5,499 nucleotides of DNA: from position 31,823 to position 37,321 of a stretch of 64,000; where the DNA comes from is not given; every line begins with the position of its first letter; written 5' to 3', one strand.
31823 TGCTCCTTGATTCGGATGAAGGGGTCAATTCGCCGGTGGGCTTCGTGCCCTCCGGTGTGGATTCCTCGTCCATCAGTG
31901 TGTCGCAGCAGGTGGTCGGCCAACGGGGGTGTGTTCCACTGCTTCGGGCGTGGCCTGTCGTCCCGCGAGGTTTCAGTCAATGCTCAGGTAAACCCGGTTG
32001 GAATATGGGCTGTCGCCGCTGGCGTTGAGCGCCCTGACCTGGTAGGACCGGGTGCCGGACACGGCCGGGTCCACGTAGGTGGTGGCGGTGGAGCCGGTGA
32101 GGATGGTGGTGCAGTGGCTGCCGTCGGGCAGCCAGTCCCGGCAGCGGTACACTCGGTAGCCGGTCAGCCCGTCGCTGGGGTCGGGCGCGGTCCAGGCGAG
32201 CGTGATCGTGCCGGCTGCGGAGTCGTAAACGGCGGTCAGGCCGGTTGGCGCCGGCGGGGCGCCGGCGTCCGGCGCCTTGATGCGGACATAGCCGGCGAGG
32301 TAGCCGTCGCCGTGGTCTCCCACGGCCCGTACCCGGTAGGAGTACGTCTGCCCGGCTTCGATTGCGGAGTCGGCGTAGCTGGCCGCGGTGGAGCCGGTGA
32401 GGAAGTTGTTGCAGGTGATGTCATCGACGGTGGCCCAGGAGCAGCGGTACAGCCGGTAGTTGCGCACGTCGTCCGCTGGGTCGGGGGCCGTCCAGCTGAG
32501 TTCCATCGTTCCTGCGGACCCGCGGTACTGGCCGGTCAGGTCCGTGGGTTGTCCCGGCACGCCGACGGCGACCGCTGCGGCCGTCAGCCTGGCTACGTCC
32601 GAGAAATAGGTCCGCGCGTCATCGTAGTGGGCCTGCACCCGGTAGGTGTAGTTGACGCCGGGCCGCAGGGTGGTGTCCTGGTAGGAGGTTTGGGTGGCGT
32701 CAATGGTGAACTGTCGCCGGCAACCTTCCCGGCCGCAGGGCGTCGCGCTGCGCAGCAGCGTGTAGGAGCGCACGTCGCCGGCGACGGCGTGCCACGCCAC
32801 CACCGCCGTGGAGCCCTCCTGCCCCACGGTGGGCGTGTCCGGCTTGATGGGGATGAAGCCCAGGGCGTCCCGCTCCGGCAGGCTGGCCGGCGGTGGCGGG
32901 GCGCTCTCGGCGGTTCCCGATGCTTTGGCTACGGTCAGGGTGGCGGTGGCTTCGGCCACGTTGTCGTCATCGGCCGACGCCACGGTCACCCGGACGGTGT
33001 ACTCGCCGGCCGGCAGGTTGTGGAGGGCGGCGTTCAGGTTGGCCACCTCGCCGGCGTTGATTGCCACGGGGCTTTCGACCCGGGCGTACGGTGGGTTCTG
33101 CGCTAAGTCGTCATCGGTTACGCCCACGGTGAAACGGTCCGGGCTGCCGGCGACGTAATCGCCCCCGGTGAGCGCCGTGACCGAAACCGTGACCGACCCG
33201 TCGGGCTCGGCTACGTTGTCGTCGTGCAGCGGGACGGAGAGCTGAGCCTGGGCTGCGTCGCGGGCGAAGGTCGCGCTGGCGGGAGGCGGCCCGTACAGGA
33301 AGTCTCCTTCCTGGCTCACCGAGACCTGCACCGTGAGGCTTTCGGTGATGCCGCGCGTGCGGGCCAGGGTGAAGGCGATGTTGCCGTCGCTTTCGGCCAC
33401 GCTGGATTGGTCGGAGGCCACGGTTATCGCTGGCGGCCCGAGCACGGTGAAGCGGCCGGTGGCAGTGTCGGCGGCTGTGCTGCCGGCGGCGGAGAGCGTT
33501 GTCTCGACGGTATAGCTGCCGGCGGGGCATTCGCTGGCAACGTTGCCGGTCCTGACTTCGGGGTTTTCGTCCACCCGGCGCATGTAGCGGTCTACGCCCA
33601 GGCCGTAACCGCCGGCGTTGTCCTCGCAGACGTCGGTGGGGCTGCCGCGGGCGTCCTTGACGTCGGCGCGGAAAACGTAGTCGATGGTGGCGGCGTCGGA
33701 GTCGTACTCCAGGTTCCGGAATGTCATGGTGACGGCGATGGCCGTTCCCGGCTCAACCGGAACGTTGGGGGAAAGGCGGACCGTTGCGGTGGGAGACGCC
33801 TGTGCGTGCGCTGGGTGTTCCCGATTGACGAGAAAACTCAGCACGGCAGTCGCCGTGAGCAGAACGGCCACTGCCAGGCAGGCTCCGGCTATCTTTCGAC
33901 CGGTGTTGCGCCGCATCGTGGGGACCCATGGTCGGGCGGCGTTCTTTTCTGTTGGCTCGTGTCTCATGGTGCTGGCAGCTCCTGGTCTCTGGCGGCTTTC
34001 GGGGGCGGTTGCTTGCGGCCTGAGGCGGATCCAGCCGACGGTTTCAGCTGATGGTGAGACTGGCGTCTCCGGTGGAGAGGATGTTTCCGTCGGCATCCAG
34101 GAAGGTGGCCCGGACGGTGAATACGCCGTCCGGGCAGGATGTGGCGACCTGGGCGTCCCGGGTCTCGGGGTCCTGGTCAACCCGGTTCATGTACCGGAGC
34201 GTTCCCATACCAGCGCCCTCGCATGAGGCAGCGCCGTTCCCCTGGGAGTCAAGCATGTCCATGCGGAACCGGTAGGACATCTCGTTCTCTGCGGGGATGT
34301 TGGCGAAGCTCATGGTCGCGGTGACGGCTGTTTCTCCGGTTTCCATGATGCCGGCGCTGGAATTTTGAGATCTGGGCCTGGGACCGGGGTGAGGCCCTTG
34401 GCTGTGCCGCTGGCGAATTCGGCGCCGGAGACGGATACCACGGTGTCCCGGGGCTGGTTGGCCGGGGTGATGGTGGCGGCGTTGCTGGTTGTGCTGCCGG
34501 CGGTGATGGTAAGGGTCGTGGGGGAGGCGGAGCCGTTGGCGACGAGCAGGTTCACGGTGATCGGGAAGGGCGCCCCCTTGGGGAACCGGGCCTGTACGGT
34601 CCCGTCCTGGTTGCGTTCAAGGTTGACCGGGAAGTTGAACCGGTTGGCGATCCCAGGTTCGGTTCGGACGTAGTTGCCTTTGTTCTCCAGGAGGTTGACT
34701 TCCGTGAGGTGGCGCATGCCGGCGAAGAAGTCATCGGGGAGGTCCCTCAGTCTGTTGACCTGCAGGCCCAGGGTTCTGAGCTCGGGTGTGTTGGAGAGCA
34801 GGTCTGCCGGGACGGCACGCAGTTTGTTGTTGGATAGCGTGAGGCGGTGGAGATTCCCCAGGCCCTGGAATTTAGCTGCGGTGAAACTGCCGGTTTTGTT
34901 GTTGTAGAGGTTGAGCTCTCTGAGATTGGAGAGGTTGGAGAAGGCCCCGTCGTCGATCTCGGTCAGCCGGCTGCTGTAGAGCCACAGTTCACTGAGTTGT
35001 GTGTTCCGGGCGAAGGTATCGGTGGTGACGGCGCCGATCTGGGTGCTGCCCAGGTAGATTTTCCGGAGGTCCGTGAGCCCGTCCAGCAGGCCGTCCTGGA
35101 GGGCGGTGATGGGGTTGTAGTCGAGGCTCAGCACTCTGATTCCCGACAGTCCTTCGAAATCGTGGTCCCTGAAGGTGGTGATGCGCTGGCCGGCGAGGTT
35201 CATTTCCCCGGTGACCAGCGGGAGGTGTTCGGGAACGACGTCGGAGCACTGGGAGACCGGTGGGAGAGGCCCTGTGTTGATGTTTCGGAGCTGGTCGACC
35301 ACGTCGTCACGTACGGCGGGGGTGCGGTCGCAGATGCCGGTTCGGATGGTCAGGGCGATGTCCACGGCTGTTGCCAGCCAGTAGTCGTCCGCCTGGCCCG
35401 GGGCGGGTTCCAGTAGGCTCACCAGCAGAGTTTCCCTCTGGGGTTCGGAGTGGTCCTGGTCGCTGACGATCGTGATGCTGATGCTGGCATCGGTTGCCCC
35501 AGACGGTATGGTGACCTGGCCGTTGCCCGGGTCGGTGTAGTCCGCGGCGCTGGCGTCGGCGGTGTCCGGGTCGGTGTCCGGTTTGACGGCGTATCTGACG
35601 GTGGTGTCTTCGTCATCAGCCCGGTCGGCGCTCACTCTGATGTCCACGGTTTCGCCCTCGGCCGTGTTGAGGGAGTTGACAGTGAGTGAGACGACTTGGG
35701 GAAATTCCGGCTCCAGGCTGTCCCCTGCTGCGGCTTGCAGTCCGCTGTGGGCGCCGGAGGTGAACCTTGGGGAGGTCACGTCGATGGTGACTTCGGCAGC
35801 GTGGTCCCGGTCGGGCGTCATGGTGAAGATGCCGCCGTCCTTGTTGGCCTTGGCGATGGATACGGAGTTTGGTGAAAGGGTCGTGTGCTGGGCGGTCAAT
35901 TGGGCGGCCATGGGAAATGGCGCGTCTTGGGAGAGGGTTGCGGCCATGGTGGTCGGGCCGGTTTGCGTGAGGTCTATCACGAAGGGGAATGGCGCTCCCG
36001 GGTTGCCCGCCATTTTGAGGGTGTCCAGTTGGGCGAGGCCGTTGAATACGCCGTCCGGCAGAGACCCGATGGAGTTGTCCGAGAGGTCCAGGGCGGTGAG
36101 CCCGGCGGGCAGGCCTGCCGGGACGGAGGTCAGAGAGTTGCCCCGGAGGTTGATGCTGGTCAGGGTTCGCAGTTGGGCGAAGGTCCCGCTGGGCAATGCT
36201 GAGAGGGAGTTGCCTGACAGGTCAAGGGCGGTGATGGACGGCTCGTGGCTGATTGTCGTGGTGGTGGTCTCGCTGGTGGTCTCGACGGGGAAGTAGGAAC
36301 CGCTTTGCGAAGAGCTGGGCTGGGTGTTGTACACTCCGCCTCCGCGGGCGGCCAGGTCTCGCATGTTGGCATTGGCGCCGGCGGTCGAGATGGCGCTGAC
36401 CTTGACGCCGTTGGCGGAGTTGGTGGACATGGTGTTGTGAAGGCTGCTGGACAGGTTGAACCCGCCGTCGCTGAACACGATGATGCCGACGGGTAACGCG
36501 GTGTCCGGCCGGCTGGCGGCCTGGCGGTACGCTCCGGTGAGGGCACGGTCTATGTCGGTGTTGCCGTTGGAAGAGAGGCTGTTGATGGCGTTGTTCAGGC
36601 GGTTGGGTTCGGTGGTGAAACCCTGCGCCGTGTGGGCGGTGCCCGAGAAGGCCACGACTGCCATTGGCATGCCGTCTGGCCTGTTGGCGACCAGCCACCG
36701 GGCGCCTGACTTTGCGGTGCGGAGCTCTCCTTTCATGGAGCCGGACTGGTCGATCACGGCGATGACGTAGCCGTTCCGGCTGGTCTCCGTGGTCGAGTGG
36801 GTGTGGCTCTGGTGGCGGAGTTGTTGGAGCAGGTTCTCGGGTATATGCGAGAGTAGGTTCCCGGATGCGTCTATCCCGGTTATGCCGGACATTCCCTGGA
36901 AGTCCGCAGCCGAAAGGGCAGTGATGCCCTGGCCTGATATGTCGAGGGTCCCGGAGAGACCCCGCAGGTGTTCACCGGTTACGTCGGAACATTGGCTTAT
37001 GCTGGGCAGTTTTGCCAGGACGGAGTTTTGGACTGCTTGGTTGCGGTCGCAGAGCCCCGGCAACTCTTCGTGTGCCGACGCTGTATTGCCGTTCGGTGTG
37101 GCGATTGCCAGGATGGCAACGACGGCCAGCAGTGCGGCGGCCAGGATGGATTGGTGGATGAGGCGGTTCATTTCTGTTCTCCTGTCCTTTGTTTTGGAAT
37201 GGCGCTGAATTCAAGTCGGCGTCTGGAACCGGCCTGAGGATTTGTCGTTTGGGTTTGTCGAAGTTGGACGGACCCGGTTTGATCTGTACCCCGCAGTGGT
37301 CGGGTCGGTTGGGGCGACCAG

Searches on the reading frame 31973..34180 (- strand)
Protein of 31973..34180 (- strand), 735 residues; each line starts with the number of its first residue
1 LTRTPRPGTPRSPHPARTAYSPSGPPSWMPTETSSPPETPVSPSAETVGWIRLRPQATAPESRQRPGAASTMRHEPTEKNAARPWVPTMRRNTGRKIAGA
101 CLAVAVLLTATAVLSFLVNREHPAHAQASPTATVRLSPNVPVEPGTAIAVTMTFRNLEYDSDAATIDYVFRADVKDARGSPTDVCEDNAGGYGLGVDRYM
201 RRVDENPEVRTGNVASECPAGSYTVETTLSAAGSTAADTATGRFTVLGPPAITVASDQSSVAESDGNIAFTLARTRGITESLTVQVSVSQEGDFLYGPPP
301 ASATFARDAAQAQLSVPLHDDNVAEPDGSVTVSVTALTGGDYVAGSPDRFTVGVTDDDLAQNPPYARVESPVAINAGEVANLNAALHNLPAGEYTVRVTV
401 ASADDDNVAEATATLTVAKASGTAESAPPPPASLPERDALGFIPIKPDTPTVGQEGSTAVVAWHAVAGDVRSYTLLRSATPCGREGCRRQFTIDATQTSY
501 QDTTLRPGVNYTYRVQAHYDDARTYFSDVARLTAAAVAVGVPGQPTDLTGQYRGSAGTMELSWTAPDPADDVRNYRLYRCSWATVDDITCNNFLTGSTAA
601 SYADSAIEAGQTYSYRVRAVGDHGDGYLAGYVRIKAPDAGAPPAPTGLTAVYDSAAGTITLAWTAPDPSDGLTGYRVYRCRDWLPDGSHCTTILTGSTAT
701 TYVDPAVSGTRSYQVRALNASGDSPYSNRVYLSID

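Call 11: search_protein_families(library=pfam, proteins=[window:31973-34180:-], max_evalue=0.001)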
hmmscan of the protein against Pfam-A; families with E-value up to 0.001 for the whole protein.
window:31973-34180:- (735 aa): 4 families
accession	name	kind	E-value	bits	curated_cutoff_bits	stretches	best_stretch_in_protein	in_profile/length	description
PF00041.27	fn3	-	4.5e-23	81.7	25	3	544-626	2-75/84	Fibronectin type III domain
PF03160.20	Calx-beta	-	1.7e-06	28.5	27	1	251-358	7-119/119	Calx-beta domain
PF25788.1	Ig_Rha78A_N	-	0.00032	21.3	27.4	0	596-625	60-89/105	Rha78A-like, N-terminal immunoglobulin domain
PF04234.18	CopC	-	0.00096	20.6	23.3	0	352-410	35-86/92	CopC domain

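Call 12: search_protein_families(library=padloc, proteins=[window:31973-34180:-], max_evalue=0.001)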
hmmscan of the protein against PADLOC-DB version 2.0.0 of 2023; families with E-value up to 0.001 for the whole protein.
window:31973-34180:- (735 aa): 0 families

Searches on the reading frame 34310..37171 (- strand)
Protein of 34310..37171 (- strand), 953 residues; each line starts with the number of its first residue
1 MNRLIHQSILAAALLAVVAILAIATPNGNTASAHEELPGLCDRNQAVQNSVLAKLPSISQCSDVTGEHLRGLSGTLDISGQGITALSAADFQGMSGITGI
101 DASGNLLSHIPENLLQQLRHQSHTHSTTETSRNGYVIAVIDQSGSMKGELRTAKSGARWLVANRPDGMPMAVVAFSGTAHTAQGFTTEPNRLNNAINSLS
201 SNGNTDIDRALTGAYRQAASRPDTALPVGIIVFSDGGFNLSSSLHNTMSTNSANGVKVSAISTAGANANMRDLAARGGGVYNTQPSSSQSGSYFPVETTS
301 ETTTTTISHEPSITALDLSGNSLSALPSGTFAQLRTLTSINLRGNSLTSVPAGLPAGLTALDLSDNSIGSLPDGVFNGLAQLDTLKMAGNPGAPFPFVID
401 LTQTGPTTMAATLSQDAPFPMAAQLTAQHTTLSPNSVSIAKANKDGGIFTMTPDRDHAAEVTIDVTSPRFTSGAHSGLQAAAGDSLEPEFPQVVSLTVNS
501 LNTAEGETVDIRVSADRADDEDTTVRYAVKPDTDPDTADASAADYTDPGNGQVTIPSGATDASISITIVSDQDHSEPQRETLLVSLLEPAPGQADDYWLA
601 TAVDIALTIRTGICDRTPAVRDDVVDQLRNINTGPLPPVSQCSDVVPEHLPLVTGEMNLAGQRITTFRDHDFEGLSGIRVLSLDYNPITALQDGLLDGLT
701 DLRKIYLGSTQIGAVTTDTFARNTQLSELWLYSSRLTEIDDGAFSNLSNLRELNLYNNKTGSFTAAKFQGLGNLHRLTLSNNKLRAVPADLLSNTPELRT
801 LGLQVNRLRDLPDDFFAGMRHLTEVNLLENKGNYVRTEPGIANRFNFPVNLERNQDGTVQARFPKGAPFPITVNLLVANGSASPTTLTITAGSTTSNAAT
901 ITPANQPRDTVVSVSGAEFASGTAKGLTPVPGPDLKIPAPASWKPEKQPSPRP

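Call 11: search_protein_families(library=pfam, proteins=[window:34310-37171:-], max_evalue=0.001)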
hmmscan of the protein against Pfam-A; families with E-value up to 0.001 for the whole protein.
window:34310-37171:- (953 aa): 10 families
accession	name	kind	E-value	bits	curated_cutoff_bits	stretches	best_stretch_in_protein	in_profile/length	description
PF13855.12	LRR_8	-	1e-49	166.5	27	5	725-784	2-61/61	Leucine rich repeat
PF12799.13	LRR_4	-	2.7e-25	88.2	27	2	724-763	1-39/44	Leucine Rich repeats (2 copies)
PF13519.12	VWA_2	-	6.3e-15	56.2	27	1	136-236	1-106/107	von Willebrand factor type A domain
PF00560.39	LRR_1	-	1.7e-12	45.3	20.6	0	358-375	2-20/23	Leucine Rich Repeat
PF13306.12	LRR_5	-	1.7e-11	44.6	27.7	1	663-758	21-111/127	BspA type Leucine rich repeat region (6 copies)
PF00092.34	VWA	-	7.7e-09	36.4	23.8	1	136-278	2-155/174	von Willebrand factor type A domain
PF14580.12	LRR_9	-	1.3e-06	28.5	30.5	0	771-831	63-124/175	Leucine-rich repeat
PF13768.12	VWA_3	-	2.4e-05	24.9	27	1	136-282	3-154/155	von Willebrand factor type A domain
PF23598.1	LRR_14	-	2.9e-05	23.4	40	0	744-867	163-283/353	Leucine-rich repeat region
PF23952.1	LRR_EndoS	-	8.5e-05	23.2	27.9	0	681-782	28-116/116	Endo-beta-N-acetylglucosaminidase EndoS LRR domain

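Call 12: search_protein_families(library=padloc, proteins=[window:34310-37171:-], max_evalue=0.001)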
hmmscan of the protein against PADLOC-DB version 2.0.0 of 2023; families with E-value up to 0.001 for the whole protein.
window:34310-37171:- (953 aa): 0 families
